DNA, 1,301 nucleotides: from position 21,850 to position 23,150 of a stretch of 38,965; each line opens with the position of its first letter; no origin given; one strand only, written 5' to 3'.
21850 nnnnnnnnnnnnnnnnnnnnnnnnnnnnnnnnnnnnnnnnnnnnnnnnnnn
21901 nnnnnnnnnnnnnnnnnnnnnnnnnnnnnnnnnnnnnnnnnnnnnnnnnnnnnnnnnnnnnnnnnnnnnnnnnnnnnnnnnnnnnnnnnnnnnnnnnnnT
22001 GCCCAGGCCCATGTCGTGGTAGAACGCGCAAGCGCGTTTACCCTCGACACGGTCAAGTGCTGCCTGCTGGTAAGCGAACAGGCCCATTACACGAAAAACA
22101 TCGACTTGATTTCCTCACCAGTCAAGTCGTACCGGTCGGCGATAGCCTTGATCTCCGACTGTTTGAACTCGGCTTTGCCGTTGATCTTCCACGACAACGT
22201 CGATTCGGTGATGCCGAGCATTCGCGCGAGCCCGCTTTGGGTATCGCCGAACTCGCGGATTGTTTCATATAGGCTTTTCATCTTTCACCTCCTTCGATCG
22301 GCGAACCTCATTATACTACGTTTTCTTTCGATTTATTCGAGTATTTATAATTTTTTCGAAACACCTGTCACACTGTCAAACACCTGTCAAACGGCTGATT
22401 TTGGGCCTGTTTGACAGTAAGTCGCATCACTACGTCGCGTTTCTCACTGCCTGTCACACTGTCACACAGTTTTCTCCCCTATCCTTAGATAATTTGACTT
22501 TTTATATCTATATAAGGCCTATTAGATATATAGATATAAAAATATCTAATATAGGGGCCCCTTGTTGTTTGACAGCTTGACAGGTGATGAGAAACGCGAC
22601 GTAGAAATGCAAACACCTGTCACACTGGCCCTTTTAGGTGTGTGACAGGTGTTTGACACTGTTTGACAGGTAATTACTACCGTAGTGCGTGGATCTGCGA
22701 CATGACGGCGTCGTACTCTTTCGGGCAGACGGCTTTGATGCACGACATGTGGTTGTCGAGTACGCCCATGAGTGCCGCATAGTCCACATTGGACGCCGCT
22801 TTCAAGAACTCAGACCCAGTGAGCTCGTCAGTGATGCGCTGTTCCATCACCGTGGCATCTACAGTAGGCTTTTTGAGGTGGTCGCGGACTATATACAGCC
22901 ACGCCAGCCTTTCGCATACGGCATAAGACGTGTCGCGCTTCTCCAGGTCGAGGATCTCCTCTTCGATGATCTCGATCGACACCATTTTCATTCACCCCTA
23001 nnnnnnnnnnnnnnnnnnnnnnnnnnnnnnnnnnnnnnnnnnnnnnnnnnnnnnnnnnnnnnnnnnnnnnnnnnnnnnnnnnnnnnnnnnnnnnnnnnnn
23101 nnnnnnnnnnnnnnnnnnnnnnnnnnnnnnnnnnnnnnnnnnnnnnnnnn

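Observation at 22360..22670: Element B: dyad-symmetric iteron array around an AT-rich palindrome immediately upstream of the Cro-like early gene, homologous to element A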

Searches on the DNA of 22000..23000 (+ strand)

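Call 11: search_dna_similar(query=window:22000-23000:+, collection=phages, mode=distant, max_rows=20)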
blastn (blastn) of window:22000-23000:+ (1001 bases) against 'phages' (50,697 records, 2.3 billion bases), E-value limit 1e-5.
No match.
